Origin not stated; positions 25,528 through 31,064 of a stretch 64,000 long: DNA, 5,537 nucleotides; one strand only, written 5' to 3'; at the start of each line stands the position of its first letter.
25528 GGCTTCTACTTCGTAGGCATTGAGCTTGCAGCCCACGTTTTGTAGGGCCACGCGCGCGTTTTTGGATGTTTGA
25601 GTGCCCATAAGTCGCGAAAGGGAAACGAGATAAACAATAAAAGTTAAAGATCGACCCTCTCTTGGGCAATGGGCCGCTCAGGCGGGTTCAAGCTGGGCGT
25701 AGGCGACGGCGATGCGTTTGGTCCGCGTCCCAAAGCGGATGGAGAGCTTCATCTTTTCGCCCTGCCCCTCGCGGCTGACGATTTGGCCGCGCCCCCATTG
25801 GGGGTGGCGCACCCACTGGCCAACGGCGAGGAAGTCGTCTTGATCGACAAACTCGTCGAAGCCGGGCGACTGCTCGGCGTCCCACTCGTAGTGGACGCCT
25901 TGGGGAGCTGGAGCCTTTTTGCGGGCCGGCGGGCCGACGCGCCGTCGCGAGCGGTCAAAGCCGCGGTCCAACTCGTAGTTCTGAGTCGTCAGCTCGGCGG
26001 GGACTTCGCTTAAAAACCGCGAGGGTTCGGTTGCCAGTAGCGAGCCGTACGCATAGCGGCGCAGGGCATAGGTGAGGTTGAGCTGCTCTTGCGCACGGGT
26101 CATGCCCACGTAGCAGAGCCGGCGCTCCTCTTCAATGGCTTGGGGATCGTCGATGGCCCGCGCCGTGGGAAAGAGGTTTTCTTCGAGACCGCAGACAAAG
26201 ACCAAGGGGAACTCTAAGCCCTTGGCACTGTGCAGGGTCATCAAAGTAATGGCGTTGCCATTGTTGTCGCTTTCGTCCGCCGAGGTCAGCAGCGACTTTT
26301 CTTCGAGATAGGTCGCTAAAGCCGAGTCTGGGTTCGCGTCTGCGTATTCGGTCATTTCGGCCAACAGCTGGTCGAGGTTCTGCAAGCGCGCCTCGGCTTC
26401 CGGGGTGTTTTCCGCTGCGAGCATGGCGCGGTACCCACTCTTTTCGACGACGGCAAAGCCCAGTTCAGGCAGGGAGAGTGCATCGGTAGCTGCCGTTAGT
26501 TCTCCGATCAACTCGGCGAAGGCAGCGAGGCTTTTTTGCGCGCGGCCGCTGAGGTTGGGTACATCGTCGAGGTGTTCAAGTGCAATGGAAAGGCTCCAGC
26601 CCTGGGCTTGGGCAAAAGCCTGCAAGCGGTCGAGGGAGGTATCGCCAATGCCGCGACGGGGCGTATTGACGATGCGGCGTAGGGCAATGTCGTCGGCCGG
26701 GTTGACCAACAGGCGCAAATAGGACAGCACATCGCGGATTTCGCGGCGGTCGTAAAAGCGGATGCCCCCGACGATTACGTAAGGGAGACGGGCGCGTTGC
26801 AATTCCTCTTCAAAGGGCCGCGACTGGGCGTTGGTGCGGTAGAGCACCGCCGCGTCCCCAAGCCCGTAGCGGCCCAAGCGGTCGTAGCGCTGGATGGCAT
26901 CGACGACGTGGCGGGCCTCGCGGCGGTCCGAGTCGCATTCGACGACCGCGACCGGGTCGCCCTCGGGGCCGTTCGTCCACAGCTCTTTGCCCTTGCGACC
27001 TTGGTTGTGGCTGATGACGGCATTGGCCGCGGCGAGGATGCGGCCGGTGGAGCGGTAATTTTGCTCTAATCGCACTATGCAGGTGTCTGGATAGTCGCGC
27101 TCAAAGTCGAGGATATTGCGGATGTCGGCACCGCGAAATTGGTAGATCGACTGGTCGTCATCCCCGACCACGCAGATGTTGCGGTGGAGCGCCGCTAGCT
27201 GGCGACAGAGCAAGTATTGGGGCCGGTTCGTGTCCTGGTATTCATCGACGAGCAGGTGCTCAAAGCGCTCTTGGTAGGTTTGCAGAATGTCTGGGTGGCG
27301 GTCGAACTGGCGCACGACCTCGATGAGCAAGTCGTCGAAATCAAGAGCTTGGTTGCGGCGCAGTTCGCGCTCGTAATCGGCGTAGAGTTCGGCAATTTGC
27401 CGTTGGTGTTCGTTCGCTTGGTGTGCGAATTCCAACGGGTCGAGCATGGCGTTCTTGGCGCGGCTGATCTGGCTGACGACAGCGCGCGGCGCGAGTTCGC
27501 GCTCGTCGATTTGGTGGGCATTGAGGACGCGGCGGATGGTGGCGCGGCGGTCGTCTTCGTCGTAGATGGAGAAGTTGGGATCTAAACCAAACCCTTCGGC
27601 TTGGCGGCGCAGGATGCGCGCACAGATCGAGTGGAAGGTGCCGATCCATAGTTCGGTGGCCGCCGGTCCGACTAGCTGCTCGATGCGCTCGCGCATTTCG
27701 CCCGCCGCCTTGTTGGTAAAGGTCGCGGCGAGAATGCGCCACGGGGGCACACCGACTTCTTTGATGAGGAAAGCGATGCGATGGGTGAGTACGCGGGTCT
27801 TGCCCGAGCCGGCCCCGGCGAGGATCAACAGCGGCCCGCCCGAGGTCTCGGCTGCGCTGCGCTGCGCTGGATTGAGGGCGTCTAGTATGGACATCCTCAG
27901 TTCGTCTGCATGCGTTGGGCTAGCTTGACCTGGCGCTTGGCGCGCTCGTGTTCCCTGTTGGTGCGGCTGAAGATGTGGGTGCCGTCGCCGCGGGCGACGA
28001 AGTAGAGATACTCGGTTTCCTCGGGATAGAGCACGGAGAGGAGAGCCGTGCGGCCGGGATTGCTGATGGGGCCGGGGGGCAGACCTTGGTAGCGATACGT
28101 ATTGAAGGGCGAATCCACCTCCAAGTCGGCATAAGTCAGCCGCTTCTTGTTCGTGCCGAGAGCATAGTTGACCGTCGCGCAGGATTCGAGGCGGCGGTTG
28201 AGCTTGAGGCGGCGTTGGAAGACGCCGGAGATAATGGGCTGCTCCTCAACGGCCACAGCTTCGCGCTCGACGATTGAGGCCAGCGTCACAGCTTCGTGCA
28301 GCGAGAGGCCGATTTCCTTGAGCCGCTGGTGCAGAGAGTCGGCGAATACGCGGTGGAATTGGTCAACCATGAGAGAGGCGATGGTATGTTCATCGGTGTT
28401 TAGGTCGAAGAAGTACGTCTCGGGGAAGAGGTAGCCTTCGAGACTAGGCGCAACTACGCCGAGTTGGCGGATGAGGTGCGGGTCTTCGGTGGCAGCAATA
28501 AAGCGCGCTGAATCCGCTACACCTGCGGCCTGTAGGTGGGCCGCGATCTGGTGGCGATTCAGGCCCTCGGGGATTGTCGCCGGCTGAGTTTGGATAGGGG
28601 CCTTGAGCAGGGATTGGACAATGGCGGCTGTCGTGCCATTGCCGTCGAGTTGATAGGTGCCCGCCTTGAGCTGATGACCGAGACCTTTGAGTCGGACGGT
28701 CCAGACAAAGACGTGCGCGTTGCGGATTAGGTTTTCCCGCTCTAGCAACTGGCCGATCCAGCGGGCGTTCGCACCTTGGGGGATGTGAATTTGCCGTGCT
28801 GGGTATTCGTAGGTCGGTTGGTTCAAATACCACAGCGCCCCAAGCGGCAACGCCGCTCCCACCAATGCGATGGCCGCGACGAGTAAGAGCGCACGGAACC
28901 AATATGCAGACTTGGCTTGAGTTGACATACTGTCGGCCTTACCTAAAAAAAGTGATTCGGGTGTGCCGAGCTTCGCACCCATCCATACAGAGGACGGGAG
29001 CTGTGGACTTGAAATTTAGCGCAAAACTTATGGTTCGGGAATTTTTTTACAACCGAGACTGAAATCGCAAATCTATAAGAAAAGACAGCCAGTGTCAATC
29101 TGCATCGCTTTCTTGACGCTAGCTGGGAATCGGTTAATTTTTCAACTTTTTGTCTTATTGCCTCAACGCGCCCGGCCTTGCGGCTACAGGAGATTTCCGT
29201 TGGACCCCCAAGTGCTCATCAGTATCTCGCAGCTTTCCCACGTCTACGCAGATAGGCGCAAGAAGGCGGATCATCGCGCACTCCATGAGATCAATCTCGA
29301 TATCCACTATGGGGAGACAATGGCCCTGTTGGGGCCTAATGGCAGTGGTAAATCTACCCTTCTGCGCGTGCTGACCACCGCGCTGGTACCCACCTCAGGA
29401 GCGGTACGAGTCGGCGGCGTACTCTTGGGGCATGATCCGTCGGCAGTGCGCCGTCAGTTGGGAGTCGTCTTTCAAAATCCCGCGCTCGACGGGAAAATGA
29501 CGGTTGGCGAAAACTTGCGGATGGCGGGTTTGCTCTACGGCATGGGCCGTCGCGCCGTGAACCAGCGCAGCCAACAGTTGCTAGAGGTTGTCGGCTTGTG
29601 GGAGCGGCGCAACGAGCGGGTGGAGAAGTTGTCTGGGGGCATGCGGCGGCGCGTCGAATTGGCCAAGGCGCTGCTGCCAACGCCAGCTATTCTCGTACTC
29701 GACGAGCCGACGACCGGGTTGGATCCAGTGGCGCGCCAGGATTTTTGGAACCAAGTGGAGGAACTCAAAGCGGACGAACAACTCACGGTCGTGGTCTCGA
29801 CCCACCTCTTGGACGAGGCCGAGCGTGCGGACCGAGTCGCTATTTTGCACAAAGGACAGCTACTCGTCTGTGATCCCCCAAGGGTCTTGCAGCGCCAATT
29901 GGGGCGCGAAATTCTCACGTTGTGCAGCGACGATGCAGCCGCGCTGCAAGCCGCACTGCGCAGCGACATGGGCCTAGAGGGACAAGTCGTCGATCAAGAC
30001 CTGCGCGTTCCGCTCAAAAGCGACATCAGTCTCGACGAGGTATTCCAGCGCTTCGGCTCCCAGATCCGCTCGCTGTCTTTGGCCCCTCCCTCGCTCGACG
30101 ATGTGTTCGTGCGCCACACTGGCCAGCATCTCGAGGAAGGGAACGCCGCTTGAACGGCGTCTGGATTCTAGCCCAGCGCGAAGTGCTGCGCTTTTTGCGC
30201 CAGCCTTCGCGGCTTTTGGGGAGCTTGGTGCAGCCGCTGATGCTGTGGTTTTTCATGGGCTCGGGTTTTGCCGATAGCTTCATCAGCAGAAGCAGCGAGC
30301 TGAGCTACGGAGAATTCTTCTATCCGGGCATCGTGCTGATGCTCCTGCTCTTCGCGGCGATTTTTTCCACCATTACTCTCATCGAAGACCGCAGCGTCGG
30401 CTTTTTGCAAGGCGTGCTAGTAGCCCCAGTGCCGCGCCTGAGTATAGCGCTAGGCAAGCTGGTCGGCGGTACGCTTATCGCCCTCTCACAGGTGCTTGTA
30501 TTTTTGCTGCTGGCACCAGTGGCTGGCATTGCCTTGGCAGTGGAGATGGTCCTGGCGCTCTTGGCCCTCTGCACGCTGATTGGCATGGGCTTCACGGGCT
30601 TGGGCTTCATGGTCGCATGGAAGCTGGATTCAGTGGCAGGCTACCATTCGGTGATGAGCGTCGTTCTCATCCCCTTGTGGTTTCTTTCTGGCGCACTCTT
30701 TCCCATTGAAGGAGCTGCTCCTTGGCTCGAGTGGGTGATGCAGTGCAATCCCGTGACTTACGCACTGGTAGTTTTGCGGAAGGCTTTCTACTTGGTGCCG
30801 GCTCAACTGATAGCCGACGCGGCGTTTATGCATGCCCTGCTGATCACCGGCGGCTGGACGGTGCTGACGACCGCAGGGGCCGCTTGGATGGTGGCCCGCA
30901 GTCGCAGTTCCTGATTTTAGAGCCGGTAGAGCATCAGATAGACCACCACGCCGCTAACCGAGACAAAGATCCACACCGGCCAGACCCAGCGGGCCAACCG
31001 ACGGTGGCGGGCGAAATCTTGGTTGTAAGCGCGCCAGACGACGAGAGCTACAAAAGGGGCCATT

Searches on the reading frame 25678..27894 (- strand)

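Call 23: search_protein_families(library=pfam, proteins=[window:25678-27894:-], max_evalue=0.001)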
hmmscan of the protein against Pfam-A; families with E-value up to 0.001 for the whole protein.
window:25678-27894:- (738 aa): 7 families
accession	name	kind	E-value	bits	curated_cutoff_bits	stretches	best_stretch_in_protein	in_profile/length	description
PF00580.27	UvrD-helicase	-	8.1e-94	314.7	23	1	7-269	1-271/271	UvrD/REP helicase N-terminal domain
PF13361.12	UvrD_C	-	2.1e-73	248.2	25.6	1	274-610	1-348/350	UvrD-like helicase C-terminal domain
PF13245.12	AAA_19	-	2.4e-22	80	25.1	1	14-254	4-134/134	AAA domain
PF13538.12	UvrD_C_2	-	7.5e-09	35.8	27.4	1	550-607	3-51/52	UvrD-like helicase C-terminal domain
PF01443.25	Viral_helicase1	-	4.6e-07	30.3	21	0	521-606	155-225/228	Viral superfamily 1 RNA helicase core domain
PF21196.3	PcrA_UvrD_tudor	-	1.7e-06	28.2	23.9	1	691-733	1-44/48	PcrA/UvrD tudor domain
PF13604.12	AAA_30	-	5.3e-05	23.5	27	0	7-72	2-67/191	AAA domain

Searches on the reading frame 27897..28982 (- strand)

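Call 23: search_protein_families(library=pfam, proteins=[window:27897-28982:-], max_evalue=0.001)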
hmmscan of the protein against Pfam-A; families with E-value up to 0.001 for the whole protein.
window:27897-28982:- (361 aa): 1 family
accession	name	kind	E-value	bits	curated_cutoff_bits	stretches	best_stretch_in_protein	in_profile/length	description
PF02618.21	YceG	-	2.8e-85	286.6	32.4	1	65-351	1-275/275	YceG-like family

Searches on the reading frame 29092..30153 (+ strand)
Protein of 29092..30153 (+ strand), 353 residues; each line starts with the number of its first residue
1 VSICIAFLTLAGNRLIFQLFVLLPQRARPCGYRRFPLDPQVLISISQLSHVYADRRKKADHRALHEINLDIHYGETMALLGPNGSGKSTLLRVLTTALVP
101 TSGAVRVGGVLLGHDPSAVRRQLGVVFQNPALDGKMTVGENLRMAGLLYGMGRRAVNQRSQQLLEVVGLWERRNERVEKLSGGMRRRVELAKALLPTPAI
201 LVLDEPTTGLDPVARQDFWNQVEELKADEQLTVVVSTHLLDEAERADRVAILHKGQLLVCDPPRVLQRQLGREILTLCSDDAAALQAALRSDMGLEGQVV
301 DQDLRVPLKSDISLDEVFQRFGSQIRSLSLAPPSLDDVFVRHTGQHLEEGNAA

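Call 23: search_protein_families(library=pfam, proteins=[window:29092-30153:+], max_evalue=0.001)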
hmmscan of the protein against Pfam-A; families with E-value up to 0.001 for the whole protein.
window:29092-30153:+ (353 aa): 7 families
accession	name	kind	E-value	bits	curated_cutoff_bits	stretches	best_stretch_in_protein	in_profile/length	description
PF00005.33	ABC_tran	-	2.8e-35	122.3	25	1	64-208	1-137/137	ABC transporter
PF13304.12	AAA_21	-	1.1e-12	49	27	2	173-238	231-298/304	AAA domain, putative AbiEii toxin, Type IV TA system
PF13555.12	AAA_29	-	5.8e-06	26.4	27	1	68-102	16-50/61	P-loop containing region of AAA domain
PF02463.25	SMC_N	-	1.1e-05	25.4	40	1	76-250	26-212/220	RecF/RecN/SMC N terminal domain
PF13175.12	AAA_15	-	1.4e-05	25.3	32.1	0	62-94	12-43/374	AAA ATPase domain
PF13732.12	DrrA1-3_C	-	1.8e-05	25.8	27.4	1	266-342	6-80/81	ATP-binding protein DrrA1-3-like, C-terminal domain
PF13191.12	AAA_16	-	0.00086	20.3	32.6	0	73-205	23-140/167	AAA ATPase domain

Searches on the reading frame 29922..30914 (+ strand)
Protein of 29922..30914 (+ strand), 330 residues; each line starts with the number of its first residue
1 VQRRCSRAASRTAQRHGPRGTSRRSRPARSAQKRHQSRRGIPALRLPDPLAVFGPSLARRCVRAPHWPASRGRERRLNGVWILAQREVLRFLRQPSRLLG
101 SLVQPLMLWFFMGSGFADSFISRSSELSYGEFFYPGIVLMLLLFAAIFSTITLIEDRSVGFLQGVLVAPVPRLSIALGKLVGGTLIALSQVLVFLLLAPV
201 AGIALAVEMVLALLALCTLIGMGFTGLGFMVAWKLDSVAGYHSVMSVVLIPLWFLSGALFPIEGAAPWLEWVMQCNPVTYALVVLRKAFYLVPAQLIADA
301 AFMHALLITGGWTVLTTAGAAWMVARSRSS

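Call 23: search_protein_families(library=pfam, proteins=[window:29922-30914:+], max_evalue=0.001)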
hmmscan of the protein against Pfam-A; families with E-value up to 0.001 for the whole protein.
window:29922-30914:+ (330 aa): 3 families
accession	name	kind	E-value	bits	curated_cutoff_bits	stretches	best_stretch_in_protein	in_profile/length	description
PF01061.29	ABC2_membrane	-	9.5e-29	100.9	26.9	1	80-290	3-211/211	ABC-2 type transporter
PF12698.13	ABC2_membrane_3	-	8.6e-15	55.1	31.6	1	124-309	155-340/347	ABC-2 family transporter protein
PF12679.13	ABC2_membrane_2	-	0.00027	20.7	27.2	1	136-237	73-180/283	ABC-2 family transporter protein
